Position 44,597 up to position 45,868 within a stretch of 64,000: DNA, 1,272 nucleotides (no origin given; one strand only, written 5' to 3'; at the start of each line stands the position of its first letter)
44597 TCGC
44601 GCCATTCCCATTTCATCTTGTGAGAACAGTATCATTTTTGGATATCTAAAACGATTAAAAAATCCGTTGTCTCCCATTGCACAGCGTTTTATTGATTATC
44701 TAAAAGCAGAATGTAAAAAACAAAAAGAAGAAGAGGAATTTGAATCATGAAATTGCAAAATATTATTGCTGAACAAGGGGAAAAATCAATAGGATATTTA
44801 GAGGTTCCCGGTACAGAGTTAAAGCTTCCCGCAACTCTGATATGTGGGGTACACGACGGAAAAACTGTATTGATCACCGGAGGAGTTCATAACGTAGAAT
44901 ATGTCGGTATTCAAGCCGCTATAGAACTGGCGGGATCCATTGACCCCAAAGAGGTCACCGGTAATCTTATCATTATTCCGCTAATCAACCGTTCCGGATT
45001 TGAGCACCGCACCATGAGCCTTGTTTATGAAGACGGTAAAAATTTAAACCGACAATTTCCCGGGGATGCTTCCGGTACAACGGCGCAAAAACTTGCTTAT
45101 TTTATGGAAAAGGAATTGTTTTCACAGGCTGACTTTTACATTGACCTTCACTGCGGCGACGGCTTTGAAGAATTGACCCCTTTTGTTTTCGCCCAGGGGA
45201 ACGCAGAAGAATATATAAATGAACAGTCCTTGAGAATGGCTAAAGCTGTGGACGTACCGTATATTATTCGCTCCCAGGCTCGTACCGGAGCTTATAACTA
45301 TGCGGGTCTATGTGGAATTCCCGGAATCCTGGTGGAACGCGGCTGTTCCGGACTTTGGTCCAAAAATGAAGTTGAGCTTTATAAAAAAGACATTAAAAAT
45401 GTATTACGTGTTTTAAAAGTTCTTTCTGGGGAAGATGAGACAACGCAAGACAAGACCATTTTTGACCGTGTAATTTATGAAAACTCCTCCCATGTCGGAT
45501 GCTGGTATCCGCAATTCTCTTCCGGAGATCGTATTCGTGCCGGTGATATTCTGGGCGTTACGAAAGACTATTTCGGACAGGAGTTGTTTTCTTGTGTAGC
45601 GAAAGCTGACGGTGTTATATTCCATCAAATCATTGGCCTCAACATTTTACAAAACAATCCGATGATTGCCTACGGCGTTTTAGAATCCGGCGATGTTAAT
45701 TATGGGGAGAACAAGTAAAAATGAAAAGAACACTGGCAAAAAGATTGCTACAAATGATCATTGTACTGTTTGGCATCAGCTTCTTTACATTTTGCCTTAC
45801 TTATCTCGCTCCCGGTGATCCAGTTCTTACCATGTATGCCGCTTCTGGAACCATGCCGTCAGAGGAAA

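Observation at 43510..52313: A cobalamin riboswitch placed in front of a LysR regulator and a deacylase + Dpp/Nik-type ABC importer + MATE exporter cluster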

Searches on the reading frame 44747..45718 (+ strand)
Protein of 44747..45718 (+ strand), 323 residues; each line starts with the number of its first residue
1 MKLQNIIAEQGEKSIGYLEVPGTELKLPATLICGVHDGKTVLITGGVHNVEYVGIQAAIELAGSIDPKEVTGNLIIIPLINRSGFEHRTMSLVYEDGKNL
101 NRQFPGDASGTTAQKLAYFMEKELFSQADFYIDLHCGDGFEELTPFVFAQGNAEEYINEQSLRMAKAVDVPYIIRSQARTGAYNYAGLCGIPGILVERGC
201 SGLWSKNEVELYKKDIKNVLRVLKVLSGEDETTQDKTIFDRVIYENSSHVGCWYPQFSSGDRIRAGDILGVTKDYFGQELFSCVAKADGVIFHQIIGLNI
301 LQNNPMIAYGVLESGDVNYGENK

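Call 4: search_protein_families(library=pfam, proteins=[window:44747-45718:+])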
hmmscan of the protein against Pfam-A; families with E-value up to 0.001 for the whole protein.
window:44747-45718:+ (323 aa): 1 family
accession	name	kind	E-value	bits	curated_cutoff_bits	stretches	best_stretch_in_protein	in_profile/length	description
PF24827.1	AstE_AspA_cat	-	2.3e-26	92.9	25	1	37-222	1-191/192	Succinylglutamate desuccinylase/Aspartoacylase catalytic domain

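Call 5: search_protein_families(library=ncbifam, proteins=[window:44747-45718:+])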
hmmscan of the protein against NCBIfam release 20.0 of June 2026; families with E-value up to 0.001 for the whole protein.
window:44747-45718:+ (323 aa): 1 family
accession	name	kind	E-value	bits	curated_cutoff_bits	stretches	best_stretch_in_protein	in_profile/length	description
TIGR02994.1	ectoine_eutE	equivalog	3.1e-29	102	402.7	1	35-291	44-306/325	N(2)-acetyl-L-2,4-diaminobutanoate deacetylase DoeB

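Call 7: find_encoding_contigs(protein=window:44747-45718:+, flank=10000, max_places=6)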
Protein window:44747-45718:+ (323 aa): no gene with exactly this product is on record in the collection.

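Call 9: find_homologous_proteins(query=window:44747-45718:+)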
Query window:44747-45718:+ (323 aa): 1690 proteins with E <= 0.001 among 3070 candidates; the best 120 are listed.
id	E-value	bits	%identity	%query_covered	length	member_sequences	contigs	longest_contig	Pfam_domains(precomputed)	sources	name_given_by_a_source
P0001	3.6e-215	731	100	100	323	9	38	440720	PF24827.2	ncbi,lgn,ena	-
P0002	6.5e-123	428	60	96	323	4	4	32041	PF24827.2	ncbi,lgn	ncbi:MAG: M14 family metallopeptidase [Clostridiales bacterium]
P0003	6.5e-122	425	61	96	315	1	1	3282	PF24827.2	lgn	-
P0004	1.3e-121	424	58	97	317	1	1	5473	PF24827.2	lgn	-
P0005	1.5e-119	417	59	96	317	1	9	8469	PF24827.2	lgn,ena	-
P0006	1.2e-118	414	58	96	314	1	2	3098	PF24827.2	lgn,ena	-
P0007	2.7e-118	413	59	97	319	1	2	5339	PF24827.2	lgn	-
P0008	4.1e-118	412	58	96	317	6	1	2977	PF24827.2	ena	-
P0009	7.0e-118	411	58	96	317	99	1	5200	PF24827.2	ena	-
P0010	1.1e-117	411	59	93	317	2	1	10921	PF24827.2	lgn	-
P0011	7.8e-116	405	59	97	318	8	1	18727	PF24827.2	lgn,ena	-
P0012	1.2e-115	404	55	96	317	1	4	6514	PF24827.2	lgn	-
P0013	1.2e-115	404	57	96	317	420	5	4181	PF24827.2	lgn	-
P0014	5.1e-115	402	58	97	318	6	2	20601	PF24827.2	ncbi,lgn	-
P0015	1.1e-114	401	56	96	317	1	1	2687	PF24827.2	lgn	-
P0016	6.0e-114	399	55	96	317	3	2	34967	PF24827.2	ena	-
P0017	1.1e-113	398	55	96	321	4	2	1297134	PF24827.2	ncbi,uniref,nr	ncbi:M14 family metallopeptidase [Clostridium magnum]|uniref:N-alpha-acetyl-L-2,4-diaminobutyric aci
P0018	2.2e-113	397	56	97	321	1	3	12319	PF24827.2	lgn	-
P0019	2.0e-112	394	57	92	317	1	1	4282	PF24827.2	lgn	-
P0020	5.5e-112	392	55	97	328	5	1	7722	PF24827.2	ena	-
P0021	2.8e-110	386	54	96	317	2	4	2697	PF24827.2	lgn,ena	-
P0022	3.8e-110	386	54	96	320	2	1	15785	PF24827.2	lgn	-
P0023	5.5e-110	385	54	97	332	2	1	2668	PF24827.2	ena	-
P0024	9.9e-110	385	54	96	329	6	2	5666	PF24827.2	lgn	-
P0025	1.9e-109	384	53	97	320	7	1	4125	PF24827.2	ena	-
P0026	2.1e-109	384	54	98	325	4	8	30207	PF24827.2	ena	-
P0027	3.5e-109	383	53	97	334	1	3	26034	PF24827.2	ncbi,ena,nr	ncbi:MAG: succinylglutamate desuccinylase/aspartoacylase family protein [Lachnospiraceae bacterium]|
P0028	1.3e-108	381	55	96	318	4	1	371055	PF24827.2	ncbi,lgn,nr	ncbi:MAG: succinylglutamate desuccinylase/aspartoacylase family protein [Acetobacterium woodii]|nr:s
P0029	4.6e-108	379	54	96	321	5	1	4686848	PF24827.2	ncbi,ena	-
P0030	5.3e-108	379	53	96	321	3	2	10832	PF24827.2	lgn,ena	-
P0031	1.0e-107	378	56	96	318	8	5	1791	PF24827.2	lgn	-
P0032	1.1e-107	378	55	97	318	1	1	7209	PF24827.2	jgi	jgi:predicted deacylase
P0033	1.3e-107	378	53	97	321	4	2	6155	PF24827.2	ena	-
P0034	1.3e-107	378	54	96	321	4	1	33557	PF24827.2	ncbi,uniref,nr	ncbi:succinylglutamate desuccinylase/aspartoacylase family protein [Clostridium sp. PL3]|uniref:Succ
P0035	2.5e-107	377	53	96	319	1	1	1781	PF24827.2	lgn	-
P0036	2.9e-107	377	54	96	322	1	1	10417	PF24827.2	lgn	-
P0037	3.3e-107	376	53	96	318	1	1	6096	PF24827.2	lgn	-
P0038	4.6e-107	376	53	96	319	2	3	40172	PF24827.2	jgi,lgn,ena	-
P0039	5.6e-107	376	53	97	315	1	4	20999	PF24827.2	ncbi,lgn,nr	ncbi:MAG: succinylglutamate desuccinylase/aspartoacylase family protein [Lachnospiraceae bacterium]|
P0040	8.8e-107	375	54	96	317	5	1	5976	PF24827.2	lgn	-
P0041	1.0e-106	375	53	96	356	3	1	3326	PF24827.2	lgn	-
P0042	1.6e-106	374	54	97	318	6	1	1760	PF24827.2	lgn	-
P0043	2.6e-106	373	54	96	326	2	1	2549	PF24827.2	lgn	-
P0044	5.8e-106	372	55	95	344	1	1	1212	PF24827.2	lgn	-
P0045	1.8e-105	371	55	95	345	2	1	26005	PF24827.2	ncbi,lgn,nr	ncbi:MAG: M14 family metallopeptidase [Eubacteriales bacterium]|nr:M14 family metallopeptidase [Euba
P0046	3.0e-105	370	55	97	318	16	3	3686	PF24827.2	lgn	-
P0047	4.7e-105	369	53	97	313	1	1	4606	PF24827.2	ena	-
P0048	5.8e-105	369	52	96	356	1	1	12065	PF24827.2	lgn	-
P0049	7.6e-105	369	53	96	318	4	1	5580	PF24827.2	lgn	-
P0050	9.5e-105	368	53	94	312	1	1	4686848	PF24827.2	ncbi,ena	-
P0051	1.1e-104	368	54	97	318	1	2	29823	PF24827.2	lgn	-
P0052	2.2e-104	367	52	97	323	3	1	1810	PF24827.2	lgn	-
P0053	2.3e-104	367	49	96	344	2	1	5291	PF24827.2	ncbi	-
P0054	2.7e-104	367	53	97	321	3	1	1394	PF24827.2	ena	-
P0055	3.4e-104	366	51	96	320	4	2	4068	PF24827.2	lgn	-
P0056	6.1e-104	366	53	96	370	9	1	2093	PF24827.2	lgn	-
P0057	7.5e-104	365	55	95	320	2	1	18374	PF24827.2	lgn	-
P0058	9.1e-104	365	51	96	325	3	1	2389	PF24827.2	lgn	-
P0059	1.1e-103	365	53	96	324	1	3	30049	PF24827.2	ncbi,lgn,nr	ncbi:MAG: M14 family metallopeptidase [Lachnospiraceae bacterium]|nr:M14 family metallopeptidase [La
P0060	1.1e-103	365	49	98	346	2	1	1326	PF24827.2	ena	-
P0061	1.2e-103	365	52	95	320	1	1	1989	PF24827.2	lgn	-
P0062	1.4e-103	364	54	96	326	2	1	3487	PF24827.2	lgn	-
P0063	1.8e-103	364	54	96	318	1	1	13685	PF24827.2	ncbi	-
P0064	1.9e-103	364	52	97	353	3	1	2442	PF24827.2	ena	-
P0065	2.0e-103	364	52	97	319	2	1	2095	PF24827.2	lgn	-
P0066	2.2e-103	364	53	95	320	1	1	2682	PF24827.2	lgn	-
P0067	3.5e-103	363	52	97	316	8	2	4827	PF24827.2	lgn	-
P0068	3.9e-103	363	55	97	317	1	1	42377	PF24827.2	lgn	-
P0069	5.4e-103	363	52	97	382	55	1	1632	PF24827.2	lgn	-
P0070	5.9e-103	362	51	97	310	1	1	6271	PF24827.2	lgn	-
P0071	6.6e-103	362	53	96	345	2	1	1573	PF24827.2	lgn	-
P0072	7.5e-103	362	50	97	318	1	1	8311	PF24827.2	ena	-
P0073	8.5e-103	362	53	95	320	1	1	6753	PF24827.2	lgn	-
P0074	1.0e-102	362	52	97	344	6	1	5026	PF24827.2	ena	-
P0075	1.0e-102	362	53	95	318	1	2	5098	PF24827.2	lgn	-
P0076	1.1e-102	362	52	97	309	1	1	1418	PF24827.2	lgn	-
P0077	1.1e-102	361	51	97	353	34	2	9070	PF24827.2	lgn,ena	-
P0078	1.2e-102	361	52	97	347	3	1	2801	PF24827.2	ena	-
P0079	1.5e-102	361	54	96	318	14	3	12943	PF24827.2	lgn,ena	-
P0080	1.7e-102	361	52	96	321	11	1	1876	PF24827.2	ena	-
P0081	1.7e-102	361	52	97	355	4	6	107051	PF24827.2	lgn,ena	-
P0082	1.9e-102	361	46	97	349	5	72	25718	PF24827.2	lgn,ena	-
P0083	2.2e-102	361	51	97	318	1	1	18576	PF24827.2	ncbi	ncbi:MAG: M14 family metallopeptidase [Butyricicoccus sp.]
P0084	2.9e-102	360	51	96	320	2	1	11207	PF24827.2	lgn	-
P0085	3.0e-102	360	54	95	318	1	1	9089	PF24827.2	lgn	-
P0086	4.0e-102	360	50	97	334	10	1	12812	PF24827.2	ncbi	-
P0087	7.4e-102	359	51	97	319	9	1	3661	PF24827.2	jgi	jgi:predicted deacylase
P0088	9.1e-102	358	51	96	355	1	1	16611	PF24827.2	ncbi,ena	-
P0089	1.2e-101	358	52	96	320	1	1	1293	PF24827.2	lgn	-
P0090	1.4e-101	358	54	95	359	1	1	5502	PF24827.2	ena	-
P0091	1.5e-101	358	51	97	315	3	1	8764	PF24827.2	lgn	-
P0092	1.5e-101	358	52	97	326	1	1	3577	PF24827.2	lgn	-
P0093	1.6e-101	358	52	97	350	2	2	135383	PF24827.2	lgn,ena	-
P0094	1.6e-101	358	50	97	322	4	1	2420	PF24827.2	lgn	-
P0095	1.9e-101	357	52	96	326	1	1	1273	PF24827.2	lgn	-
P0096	2.9e-101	357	52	96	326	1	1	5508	PF24827.2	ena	-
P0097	3.1e-101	357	53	96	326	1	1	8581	PF24827.2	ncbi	-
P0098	3.5e-101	357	52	95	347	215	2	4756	PF24827.2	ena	-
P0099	4.1e-101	356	52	97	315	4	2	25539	PF24827.2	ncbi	-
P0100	4.2e-101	356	54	95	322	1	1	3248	PF24827.2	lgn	-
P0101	4.3e-101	356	52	97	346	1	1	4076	PF24827.2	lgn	-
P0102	4.3e-101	356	52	96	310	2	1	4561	PF24827.2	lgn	-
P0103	4.4e-101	356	51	97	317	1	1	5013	PF24827.2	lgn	-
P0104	4.8e-101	356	53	96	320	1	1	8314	PF24827.2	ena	-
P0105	7.1e-101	356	53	95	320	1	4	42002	PF24827.2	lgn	-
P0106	7.5e-101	355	50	97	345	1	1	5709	PF24827.2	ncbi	-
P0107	9.5e-101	355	50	96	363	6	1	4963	PF24827.2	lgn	-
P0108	9.6e-101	355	50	97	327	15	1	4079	PF24827.2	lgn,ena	-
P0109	1.0e-100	355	52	97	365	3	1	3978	PF24827.2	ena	-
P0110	1.0e-100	355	53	95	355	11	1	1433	PF24827.2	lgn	-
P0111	1.1e-100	355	51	96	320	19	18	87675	PF24827.2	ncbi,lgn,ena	-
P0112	1.2e-100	355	52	97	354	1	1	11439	PF24827.2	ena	-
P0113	1.4e-100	355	51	96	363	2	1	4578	PF24827.2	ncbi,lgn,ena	-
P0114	1.5e-100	354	53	97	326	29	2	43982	PF24827.2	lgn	-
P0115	2.0e-100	354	52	96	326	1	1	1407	PF24827.2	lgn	-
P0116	2.1e-100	354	52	95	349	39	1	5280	PF24827.2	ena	-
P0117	2.3e-100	354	52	96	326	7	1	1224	PF24827.2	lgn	-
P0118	2.3e-100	354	54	97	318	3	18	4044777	PF24827.2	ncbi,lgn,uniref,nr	ncbi:M14 family metallopeptidase [Acetobacterium woodii]|uniref:M14 family metallopeptidase n=1 Tax=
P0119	2.5e-100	354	51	97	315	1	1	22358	PF24827.2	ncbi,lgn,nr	ncbi:MAG: M14 family metallopeptidase [Peptostreptococcaceae bacterium]|nr:M14 family metallopeptida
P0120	2.7e-100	354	51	97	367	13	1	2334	PF24827.2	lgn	-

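Call 11: find_encoding_contigs(protein=P0001, flank=10000, max_places=3)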
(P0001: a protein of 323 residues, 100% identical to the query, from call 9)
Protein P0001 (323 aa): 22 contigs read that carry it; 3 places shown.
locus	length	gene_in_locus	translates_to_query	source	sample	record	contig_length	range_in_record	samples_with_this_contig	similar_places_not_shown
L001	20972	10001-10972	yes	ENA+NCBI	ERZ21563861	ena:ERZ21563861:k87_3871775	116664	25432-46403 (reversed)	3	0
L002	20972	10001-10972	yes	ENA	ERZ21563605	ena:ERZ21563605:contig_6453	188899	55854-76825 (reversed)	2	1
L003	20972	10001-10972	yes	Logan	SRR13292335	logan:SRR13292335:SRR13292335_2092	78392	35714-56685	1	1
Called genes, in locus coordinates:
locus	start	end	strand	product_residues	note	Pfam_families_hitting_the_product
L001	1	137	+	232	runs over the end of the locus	PF00037:Fer4 (weak), PF12837:Fer4_6, PF13237:Fer4_10 (weak), PF14697:Fer4_21, PF12838:Fer4_7, PF13187:Fer4_9 (weak), PF27217:AF_0155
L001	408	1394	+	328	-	PF16654:DAPDH_C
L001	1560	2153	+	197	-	PF07638:Sigma70_ECF, PF12645:HTH_16 (faint), PF04542:Sigma70_r2, PF08281:Sigma70_r4_2, PF04545:Sigma70_r4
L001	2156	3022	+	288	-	PF13490:zf-HC2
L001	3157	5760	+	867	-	PF02739:5_3_exonuc_N, PF01367:5_3_exonuc, PF00476:DNA_pol_A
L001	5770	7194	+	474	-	PF01149:Fapy_DNA_glyco, PF06831:H2TH, PF06827:zf-FPG_IleRS, PF01121:CoaE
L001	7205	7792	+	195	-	PF01464:SLT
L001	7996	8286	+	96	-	PF14898:DUF4491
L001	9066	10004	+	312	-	PF00126:HTH_1, PF03466:LysR_substrate (weak)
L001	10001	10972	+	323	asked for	PF24827:AstE_AspA_cat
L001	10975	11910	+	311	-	PF19300:BPD_transp_1_N, PF00528:BPD_transp_1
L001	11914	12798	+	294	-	PF12911:OppC_N, PF00528:BPD_transp_1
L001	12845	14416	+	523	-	PF00496:SBP_bac_5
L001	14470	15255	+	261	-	PF02463:SMC_N, PF00005:ABC_tran, PF13304:AAA_21 (faint)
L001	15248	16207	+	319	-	PF02463:SMC_N (weak), PF00005:ABC_tran, PF13401:AAA_22 (faint), PF08352:oligo_HPY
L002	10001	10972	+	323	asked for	PF24827:AstE_AspA_cat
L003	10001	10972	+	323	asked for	PF24827:AstE_AspA_cat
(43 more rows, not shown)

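Call 12: find_encoding_contigs(protein=P0118, flank=10000, max_places=3)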
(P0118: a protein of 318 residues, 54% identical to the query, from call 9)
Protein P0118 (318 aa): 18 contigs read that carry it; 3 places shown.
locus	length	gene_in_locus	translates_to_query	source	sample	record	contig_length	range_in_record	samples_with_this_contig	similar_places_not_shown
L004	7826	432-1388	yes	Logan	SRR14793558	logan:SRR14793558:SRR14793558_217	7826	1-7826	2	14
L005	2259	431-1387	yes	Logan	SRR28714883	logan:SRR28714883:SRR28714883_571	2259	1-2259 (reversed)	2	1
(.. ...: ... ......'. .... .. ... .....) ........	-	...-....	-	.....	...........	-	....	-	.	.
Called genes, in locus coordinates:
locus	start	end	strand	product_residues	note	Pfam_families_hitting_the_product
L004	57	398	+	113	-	PF02583:Trns_repr_metal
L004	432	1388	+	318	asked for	PF24827:AstE_AspA_cat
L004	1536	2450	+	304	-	PF00126:HTH_1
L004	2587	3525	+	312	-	PF19300:BPD_transp_1_N, PF00528:BPD_transp_1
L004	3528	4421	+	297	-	PF00528:BPD_transp_1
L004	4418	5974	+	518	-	PF00496:SBP_bac_5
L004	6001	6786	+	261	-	PF13555:AAA_29 (weak), PF00005:ABC_tran, PF13304:AAA_21 (faint), PF08352:oligo_HPY (weak)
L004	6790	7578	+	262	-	PF00005:ABC_tran, PF13401:AAA_22 (faint)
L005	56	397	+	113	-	PF02583:Trns_repr_metal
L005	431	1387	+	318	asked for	PF24827:AstE_AspA_cat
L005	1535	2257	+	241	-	?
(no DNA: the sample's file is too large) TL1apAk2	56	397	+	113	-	PF02583:Trns_repr_metal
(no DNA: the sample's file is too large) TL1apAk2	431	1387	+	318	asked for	PF24827:AstE_AspA_cat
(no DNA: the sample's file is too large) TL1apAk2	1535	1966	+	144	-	?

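Call 13: find_encoding_contigs(protein=P0017, flank=10000, max_places=3)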
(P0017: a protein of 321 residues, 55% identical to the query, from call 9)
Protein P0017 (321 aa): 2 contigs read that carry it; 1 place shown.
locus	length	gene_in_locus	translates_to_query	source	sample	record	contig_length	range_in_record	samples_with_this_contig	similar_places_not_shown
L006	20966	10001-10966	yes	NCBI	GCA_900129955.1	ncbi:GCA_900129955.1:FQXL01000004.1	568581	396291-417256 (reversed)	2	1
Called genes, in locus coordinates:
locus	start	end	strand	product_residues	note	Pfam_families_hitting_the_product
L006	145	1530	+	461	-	PF03023:MurJ, PF01554:MatE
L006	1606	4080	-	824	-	PF00403:HMA, PF00122:E1-E2_ATPase, PF00702:Hydrolase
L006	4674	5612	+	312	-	PF19300:BPD_transp_1_N, PF00528:BPD_transp_1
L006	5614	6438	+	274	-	PF00528:BPD_transp_1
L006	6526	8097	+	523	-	PF00496:SBP_bac_5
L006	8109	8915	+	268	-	PF02463:SMC_N (weak), PF00005:ABC_tran, PF13401:AAA_22 (faint), PF13304:AAA_21 (faint)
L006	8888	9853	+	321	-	PF00005:ABC_tran, PF13401:AAA_22 (faint), PF08352:oligo_HPY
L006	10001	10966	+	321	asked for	PF24827:AstE_AspA_cat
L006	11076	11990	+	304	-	PF00892:EamA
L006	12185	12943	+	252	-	PF01209:Ubie_methyltran, PF13489:Methyltransf_23, PF13847:Methyltransf_31, PF08241:Methyltransf_11, PF08242:Methyltransf_12, PF13649:Methyltransf_25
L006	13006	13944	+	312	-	PF19300:BPD_transp_1_N, PF00528:BPD_transp_1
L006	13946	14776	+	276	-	PF12911:OppC_N (weak), PF00528:BPD_transp_1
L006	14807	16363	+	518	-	PF00496:SBP_bac_5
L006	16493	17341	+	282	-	PF00005:ABC_tran, PF02463:SMC_N, PF13304:AAA_21 (faint), PF08352:oligo_HPY (faint)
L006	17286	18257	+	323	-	PF02463:SMC_N (weak), PF00005:ABC_tran, PF13401:AAA_22 (weak), PF08352:oligo_HPY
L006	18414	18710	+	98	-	PF24827:AstE_AspA_cat (weak)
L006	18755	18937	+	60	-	-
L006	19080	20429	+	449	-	PF03023:MurJ, PF01554:MatE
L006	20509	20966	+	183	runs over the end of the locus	PF05685:Uma2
